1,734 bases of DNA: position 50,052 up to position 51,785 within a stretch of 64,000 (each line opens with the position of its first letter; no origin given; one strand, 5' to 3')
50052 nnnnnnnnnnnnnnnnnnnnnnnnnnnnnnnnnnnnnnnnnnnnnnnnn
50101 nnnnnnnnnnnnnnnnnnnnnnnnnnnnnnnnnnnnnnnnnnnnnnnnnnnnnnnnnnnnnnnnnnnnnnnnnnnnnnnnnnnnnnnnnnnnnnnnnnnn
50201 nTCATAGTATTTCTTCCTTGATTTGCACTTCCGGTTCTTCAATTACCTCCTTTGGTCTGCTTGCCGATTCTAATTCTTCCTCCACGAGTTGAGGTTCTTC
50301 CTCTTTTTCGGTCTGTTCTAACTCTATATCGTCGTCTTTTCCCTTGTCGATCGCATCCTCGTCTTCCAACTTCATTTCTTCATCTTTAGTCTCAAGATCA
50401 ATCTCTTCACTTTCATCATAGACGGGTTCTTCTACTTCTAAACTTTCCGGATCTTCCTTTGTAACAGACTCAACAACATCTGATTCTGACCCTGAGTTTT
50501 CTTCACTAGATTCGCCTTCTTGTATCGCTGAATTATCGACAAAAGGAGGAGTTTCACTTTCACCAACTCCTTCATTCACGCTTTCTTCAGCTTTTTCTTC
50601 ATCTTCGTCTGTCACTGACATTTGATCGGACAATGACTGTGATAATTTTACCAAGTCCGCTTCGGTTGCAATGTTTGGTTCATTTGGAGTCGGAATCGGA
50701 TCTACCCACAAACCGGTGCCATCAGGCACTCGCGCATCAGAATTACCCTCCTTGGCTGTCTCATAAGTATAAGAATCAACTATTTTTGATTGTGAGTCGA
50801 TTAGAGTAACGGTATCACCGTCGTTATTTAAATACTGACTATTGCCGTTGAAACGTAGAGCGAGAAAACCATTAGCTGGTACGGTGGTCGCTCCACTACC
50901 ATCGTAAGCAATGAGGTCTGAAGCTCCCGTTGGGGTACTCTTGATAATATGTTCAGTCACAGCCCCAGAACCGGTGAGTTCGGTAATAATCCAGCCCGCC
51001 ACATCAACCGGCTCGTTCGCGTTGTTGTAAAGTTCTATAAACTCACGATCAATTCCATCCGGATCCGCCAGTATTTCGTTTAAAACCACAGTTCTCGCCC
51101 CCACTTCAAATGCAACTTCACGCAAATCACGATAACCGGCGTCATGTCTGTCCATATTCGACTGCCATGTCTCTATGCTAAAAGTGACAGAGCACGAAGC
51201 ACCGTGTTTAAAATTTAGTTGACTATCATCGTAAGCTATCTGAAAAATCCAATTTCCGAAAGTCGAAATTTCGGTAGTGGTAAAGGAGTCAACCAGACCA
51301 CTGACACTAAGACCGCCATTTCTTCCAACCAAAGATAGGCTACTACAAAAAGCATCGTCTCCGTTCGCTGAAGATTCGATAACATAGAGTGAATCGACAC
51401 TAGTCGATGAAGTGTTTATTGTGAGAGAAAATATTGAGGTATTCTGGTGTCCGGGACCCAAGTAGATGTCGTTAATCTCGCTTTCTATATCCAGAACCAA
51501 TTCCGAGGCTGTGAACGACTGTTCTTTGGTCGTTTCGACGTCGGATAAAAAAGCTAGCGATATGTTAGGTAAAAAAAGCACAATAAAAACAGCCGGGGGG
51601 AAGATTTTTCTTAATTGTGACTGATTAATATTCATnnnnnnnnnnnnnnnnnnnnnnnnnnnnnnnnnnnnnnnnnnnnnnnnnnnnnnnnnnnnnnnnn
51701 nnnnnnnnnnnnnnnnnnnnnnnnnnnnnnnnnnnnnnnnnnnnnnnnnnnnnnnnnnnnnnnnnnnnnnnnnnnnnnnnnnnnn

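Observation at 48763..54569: Expanded SipW operon with four cognate substrates, including an LTD fusion and a membrane-anchored TasA-like protein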

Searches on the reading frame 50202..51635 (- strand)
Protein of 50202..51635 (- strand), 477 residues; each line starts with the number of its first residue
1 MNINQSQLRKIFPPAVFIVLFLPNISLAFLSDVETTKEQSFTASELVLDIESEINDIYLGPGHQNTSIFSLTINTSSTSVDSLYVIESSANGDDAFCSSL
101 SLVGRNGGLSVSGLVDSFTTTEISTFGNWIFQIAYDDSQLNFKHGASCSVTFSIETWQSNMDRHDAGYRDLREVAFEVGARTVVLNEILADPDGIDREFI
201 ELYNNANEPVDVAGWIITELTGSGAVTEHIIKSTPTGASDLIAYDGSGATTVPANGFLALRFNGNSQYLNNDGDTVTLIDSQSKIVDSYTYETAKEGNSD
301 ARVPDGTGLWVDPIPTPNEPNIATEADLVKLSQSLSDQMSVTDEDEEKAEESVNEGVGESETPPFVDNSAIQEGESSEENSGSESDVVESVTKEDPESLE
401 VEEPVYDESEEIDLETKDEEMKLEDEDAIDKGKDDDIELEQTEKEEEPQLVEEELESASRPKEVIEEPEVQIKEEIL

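Call 3: search_protein_families(library=pfam, proteins=[window:50202-51635:-], max_evalue=0.1)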
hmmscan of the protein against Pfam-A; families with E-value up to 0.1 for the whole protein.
window:50202-51635:- (477 aa): 1 family
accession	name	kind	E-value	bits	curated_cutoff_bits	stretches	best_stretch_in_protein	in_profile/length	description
PF00932.25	LTD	-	1.4e-13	51.6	34.3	1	181-292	6-108/109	Lamin Tail Domain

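Call 4: search_protein_families(library=ncbifam, proteins=[window:50202-51635:-], max_evalue=0.1)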
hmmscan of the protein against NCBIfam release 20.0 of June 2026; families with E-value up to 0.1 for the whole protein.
window:50202-51635:- (477 aa): 0 families

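Call 8: find_encoding_contigs(protein=window:50202-51635:-, flank=10000, max_places=6)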
Protein window:50202-51635:- (477 aa): 8 contigs read that carry it; 6 places shown.
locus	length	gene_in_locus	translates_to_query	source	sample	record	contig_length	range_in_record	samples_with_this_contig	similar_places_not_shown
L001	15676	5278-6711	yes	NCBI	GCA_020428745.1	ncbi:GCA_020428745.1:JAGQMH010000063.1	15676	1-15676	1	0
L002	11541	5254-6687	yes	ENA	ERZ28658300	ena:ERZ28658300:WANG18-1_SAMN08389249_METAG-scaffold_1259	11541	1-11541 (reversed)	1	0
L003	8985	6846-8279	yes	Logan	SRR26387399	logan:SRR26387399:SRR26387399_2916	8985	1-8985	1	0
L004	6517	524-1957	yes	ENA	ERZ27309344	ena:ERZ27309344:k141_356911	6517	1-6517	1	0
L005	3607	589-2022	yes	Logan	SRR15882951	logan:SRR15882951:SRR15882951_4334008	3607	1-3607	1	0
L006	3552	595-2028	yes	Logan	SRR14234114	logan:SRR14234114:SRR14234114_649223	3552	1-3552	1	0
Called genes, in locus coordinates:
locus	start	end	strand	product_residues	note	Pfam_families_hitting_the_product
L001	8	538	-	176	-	-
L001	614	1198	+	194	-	PF04542:Sigma70_r2, PF08281:Sigma70_r4_2, PF04545:Sigma70_r4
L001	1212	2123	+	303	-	-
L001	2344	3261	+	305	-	PF12389:Peptidase_M73 (weak)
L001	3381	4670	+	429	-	PF12389:Peptidase_M73 (weak), PF04862:DUF642, PF22825:HpiC1-like (weak)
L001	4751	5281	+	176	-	-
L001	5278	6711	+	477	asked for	PF00932:LTD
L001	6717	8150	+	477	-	-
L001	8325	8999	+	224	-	PF01797:Y1_Tnp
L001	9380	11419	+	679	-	-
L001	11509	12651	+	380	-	PF00188:CAP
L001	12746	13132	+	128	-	PF00717:Peptidase_S24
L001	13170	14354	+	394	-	PF00704:Glyco_hydro_18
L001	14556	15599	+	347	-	-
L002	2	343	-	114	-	?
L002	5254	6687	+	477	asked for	PF00932:LTD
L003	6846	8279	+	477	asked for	PF00932:LTD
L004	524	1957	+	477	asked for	PF00932:LTD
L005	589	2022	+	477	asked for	PF00932:LTD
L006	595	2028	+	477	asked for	PF00932:LTD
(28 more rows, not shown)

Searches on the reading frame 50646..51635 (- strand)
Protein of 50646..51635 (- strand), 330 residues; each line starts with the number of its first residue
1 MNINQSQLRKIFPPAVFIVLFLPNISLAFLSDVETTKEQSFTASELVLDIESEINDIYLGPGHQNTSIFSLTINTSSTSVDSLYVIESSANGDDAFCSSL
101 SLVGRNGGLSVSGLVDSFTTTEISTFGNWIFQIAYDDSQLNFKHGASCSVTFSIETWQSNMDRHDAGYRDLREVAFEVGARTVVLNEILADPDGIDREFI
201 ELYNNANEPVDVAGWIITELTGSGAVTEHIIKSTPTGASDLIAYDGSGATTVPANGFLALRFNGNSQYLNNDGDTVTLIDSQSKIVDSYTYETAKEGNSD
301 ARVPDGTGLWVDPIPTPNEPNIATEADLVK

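Call 21: find_homologous_proteins(query=window:50646-51635:-, max_evalue=0.001)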
Query window:50646-51635:- (330 aa): 90 proteins with E <= 0.001 among 5746 candidates.
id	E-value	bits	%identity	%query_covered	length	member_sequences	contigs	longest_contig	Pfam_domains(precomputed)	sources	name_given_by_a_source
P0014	1.9e-213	725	100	100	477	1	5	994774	PF00932.26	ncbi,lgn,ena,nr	ncbi:lamin tail domain-containing protein [Candidatus Kaiserbacteria bacterium]|nr:lamin tail domain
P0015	6.6e-81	290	46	93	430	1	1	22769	PF00932.26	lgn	-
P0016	2.3e-79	285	48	94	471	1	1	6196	PF00932.26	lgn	-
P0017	5.2e-77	277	46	99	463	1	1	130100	PF00932.26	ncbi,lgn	-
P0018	8.8e-76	273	44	98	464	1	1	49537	PF00932.26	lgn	-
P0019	3.3e-74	268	46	92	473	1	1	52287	PF00932.26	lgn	-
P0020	6.4e-73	264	42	100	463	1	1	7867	PF00932.26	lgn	-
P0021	2.3e-72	262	43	94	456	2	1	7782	PF00932.26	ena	-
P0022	4.3e-72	261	44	93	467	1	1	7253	PF00932.26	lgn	-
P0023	2.7e-71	258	42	94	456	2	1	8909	PF00932.26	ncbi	-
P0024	4.9e-71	258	43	95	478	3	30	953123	PF00932.26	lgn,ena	-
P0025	7.5e-71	257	43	95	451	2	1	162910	PF00932.26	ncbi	-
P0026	1.7e-69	253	43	95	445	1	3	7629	PF00932.26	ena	-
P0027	2.4e-64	236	41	98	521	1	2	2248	PF00932.26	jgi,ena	-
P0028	1.1e-61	227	42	93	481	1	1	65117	PF00932.26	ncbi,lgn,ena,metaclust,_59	metaclust:\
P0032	7.4e-41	158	36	98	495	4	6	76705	PF00932.26,PF12389.14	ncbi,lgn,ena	-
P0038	2.7e-36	143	33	95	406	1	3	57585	PF00932.26,PF12389.14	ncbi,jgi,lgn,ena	-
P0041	4.6e-34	136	35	90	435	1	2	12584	PF00932.26,PF12389.14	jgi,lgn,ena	jgi:hypothetical protein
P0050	3.4e-29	120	33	94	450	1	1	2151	PF00932.26,PF12389.14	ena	-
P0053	1.2e-26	112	32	90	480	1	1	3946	PF00932.26,PF12389.14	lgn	-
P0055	1.2e-25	108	30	89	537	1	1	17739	PF00932.26,PF12389.14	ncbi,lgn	-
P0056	2.2e-25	108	29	95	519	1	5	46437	PF00932.26,PF12389.14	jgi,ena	-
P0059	1.7e-24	105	32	90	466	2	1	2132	PF00932.26,PF12389.14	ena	-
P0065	2.1e-23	101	29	93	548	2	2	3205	PF00932.26,PF12389.14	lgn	-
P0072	2.1e-21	95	29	93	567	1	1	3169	PF00932.26,PF12389.14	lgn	-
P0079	3.6e-18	84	34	59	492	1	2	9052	PF00932.26,PF12389.14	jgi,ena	-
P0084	8.0e-17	80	29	90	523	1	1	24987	PF00932.26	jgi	jgi:predicted ribosomally synthesized peptide with SipW-like signal peptide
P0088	6.4e-13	67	34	44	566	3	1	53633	PF00932.26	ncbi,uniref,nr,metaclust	ncbi:signal peptidase I [Candidatus Kaiserbacteria bacterium RIFCSPHIGHO2_01_FULL_56_24]|uniref:Sign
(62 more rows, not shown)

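Call 24: search_protein_families(library=pfam, proteins=[P0032, P0038, P0041, P0050, P0053, P0055, P0056, P0065, P0084, P0088], max_evalue=0.01)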
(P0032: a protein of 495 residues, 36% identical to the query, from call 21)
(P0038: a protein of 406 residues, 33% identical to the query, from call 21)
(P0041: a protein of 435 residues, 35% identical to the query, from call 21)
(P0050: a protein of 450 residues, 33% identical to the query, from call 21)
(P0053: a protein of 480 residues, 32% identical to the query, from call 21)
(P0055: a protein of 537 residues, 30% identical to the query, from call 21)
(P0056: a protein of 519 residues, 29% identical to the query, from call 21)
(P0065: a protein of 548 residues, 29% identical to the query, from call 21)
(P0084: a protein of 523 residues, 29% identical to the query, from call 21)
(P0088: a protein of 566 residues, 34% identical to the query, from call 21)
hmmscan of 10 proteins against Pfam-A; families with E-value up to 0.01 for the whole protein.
P0032 (495 aa): 2 families
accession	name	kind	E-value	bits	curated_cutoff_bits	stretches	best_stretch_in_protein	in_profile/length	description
PF00932.25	LTD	-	1.3e-15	58.1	34.3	1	196-308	7-108/109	Lamin Tail Domain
PF12389.13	Peptidase_M73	-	5.3e-06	26.8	22.5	1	37-95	23-80/196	Camelysin metallo-endopeptidase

P0038 (406 aa): 2 families
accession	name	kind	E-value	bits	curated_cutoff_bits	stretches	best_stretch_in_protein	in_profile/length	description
PF00932.25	LTD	-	2.3e-13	50.9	34.3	1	188-301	6-108/109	Lamin Tail Domain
PF12389.13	Peptidase_M73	-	1.7e-07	31.7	22.5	1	26-90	19-82/196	Camelysin metallo-endopeptidase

P0041 (435 aa): 2 families
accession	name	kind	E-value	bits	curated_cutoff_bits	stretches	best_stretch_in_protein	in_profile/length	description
PF00932.25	LTD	-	5.5e-13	49.7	34.3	1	186-298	7-108/109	Lamin Tail Domain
PF12389.13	Peptidase_M73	-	1.1e-06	29.1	22.5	1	20-84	15-79/196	Camelysin metallo-endopeptidase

P0050 (450 aa): 2 families
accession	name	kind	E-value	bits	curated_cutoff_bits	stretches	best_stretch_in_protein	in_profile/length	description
PF00932.25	LTD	-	5e-14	53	34.3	1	189-298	7-108/109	Lamin Tail Domain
PF12389.13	Peptidase_M73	-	5.7e-08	33.3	22.5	1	20-86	13-78/196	Camelysin metallo-endopeptidase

P0053 (480 aa): 2 families
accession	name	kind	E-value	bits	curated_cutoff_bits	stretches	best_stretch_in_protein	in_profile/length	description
PF00932.25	LTD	-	1.4e-10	42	34.3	1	187-295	7-107/109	Lamin Tail Domain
PF12389.13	Peptidase_M73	-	1.6e-06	28.6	22.5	1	23-84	19-79/196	Camelysin metallo-endopeptidase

P0055 (537 aa): 2 families
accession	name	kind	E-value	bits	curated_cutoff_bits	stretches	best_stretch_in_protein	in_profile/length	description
PF00932.25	LTD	-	1.8e-11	44.8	34.3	1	226-335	7-108/109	Lamin Tail Domain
PF12389.13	Peptidase_M73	-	2e-05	25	22.5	1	52-123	14-79/196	Camelysin metallo-endopeptidase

P0056 (519 aa): 2 families
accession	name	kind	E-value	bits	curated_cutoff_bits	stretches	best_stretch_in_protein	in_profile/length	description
PF00932.25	LTD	-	4.5e-15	56.4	34.3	1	208-298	22-108/109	Lamin Tail Domain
PF12389.13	Peptidase_M73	-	2.5e-05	24.7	22.5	1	23-85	19-79/196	Camelysin metallo-endopeptidase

P0065 (548 aa): 2 families
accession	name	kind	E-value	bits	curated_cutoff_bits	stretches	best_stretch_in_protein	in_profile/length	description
PF00932.25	LTD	-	1.8e-13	51.2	34.3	1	219-329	6-108/109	Lamin Tail Domain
PF12389.13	Peptidase_M73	-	1.6e-08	35.1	22.5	1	44-113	16-79/196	Camelysin metallo-endopeptidase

P0084 (523 aa): 2 families
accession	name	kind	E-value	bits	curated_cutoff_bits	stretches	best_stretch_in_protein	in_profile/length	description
PF00932.25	LTD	-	9e-15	55.4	34.3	1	227-319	22-108/109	Lamin Tail Domain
PF12389.13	Peptidase_M73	-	0.0012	19.2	22.5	1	46-78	19-50/196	Camelysin metallo-endopeptidase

P0088 (566 aa): 3 families
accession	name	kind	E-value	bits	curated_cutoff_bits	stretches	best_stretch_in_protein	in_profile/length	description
PF00932.25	LTD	-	9.7e-14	52.1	34.3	1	281-394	6-107/109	Lamin Tail Domain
PF10502.14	Peptidase_S26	-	0.00073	20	22.9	1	34-90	23-83/168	Signal peptidase, peptidase S26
PF00717.28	Peptidase_S24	-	0.0021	18.2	23.3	1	38-74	39-75/116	Peptidase S24-like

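Call 35: find_related_loci(query=A2, collection=genome_contigs, flank=10000)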
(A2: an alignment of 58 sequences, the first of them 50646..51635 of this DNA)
Query A2 (330 aa) in genome_contigs; peptide patterns used: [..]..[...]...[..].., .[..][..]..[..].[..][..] (x = any residue, [..] = any of these).
600 stretches matched a pattern (row limit reached: there are more); 337 encode a relative of the query (tblastn E <= 1e-3); the best 80 are kept; 80 distinct loci.
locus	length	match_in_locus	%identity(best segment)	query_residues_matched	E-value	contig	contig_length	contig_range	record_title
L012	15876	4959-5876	34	28-329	1e-47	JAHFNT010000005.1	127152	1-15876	MAG: Candidatus Nomurabacteria bacterium isolate nzgw487 NODE_108_length_127153_cov_5.038156, whole genome shotgun seque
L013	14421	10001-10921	35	26-329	7e-47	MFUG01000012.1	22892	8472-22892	MAG: Candidatus Nomurabacteria bacterium RIFCSPHIGHO2_02_FULL_42_19 rifcsphigho2_02_scaffold_4326, whole genome shotgun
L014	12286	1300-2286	36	4-325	1e-43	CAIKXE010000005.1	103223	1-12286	uncultured bacterium isolate Loclat_bin-10281 genome assembly, contig: bin-10281:05/13, whole genome shotgun sequence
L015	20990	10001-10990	32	3-328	5e-40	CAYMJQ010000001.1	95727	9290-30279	MAG TPA_asm: uncultured Candidatus Saccharibacteria bacterium isolate SRP329715_co2_189 genome assembly, contig: NODE_47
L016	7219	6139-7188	30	1-321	1e-35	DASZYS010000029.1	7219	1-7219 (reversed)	MAG TPA_asm: Candidatus Paceibacterota bacterium isolate SMAG_U6216 k141_940166, whole genome shotgun sequence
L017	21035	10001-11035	30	21-321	6e-35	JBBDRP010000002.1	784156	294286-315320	MAG: Candidatus Paceibacterota bacterium isolate LejiaC_46_52 Lejia_C_3_length_784156_cov_32, whole genome shotgun seque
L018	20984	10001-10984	31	20-321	2e-34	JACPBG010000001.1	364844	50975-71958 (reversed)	MAG: Candidatus Sungiibacteriota bacterium isolate NC_groundwater_251_Ag_S-0.2um_45_46 S5_GD2017_2_S2_scaffold_61, whole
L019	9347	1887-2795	34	26-321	9e-34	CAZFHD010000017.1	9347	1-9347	MAG TPA_asm: uncultured Candidatus Saccharibacteria bacterium isolate binchicken_co196_455 genome assembly, contig: NODE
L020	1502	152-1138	31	20-321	2e-34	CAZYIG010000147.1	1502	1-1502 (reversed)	MAG TPA_asm: uncultured Candidatus Saccharibacteria bacterium isolate SRP062349_co4_58 genome assembly, contig: NODE_445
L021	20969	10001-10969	31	20-317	6e-33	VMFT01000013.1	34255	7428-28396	MAG: Parcubacteria group bacterium Gr01-1014_29 G01um101429_scaffold_586, whole genome shotgun sequence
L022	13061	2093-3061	29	26-317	6e-33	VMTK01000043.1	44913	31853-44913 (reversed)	MAG: Candidatus Falkowbacteria bacterium isolate S3_17 k141_63889, whole genome shotgun sequence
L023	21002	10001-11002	29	17-322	7e-32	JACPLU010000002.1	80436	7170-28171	MAG: Parcubacteria group bacterium isolate NC_groundwater_529_Ag_S-0.1um_38_18 S35_SO-1_scaffold_148104, whole genome sh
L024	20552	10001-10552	39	145-327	1e-31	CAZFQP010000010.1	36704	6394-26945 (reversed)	MAG TPA_asm: uncultured Candidatus Saccharibacteria bacterium isolate SRP278252_co1_731 genome assembly, contig: NODE_16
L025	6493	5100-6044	33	15-321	2e-31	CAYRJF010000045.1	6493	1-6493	MAG TPA_asm: uncultured Gammaproteobacteria bacterium isolate binchicken_co13_456 genome assembly, contig: NODE_20072_le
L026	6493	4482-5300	31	26-321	6e-31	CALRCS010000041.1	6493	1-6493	MAG: Candidatus Nomurabacteria bacterium isolate RH-23may17-878 genome assembly, contig: RH-23may17-C101205, whole genom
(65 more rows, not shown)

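Call 85: search_protein_families(library=ncbifam, proteins=[P0018, P0025, P0017, P0032, P0038, P0050, P0084, P0088], max_evalue=0.1)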
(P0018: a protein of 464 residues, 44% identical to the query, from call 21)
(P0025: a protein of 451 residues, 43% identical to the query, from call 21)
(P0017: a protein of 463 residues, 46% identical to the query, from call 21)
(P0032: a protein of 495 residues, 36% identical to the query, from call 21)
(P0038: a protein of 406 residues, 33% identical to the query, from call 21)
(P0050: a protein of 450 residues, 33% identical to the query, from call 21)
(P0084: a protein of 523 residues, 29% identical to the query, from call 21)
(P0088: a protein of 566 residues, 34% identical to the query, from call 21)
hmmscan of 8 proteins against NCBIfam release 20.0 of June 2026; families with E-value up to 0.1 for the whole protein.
P0018 (464 aa): 1 family
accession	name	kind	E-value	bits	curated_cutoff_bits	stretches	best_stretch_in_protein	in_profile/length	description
NF007044.0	PRK09497.1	equivalog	0.0015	18.1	348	1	10-49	147-185/285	spermidine/putrescine ABC transporter permease PotB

P0025 (451 aa): 2 families
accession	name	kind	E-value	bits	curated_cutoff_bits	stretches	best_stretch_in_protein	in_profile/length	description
TIGR04088.1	cognate_SipW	domain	0.015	15.5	19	1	22-50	7-34/34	SipW-dependent-type signal peptide-containing protein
NF052624.1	TLTLP_motif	equivalog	0.07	13.1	45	0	22-47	29-54/58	TLTLP motif-containing protein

P0017 (463 aa): 0 families

P0032 (495 aa): 1 family
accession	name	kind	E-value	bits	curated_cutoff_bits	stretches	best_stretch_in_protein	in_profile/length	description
TIGR04088.1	cognate_SipW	domain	0.00017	21.7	19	1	25-58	2-34/34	SipW-dependent-type signal peptide-containing protein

P0038 (406 aa): 2 families
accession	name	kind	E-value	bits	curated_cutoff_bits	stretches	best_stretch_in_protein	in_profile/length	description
TIGR04088.1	cognate_SipW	domain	0.0059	16.7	19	1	28-51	12-34/34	SipW-dependent-type signal peptide-containing protein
NF053851.1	Bdello_MAT_N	subfamily_domain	0.031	14.1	60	0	20-63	64-107/162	mosaic adhesive trimer family chimeric fiber protein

P0050 (450 aa): 0 families

P0084 (523 aa): 3 families
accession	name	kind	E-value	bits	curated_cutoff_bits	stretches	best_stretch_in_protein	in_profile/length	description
TIGR04088.1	cognate_SipW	domain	6.3e-06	26.2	19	1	45-68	9-31/34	SipW-dependent-type signal peptide-containing protein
NF037973.1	metallo_SslE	exception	0.00087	16.7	3000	1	475-512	46-83/1519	lipoprotein metalloprotease SslE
NF007046.0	PRK09499.1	equivalog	0.013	14.6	376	1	255-328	86-159/316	SPI-2 type III secretion system effector SifB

P0088 (566 aa): 4 families
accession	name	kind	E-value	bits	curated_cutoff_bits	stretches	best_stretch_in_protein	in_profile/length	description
NF046067.1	SigPepSipWBacil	equivalog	8.2e-30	103.8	190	1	10-167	15-173/189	signal peptidase I SipW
TIGR02228.1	sigpep_I_arch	equivalog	8.9e-27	93.9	51.85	1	5-153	5-152/158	signal peptidase I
TIGR02227.1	sigpep_I_bact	equivalog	3.7e-05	23.6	47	1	33-90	19-80/162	signal peptidase I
TIGR04088.1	cognate_SipW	domain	0.014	15.5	19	1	249-276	7-33/34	SipW-dependent-type signal peptide-containing protein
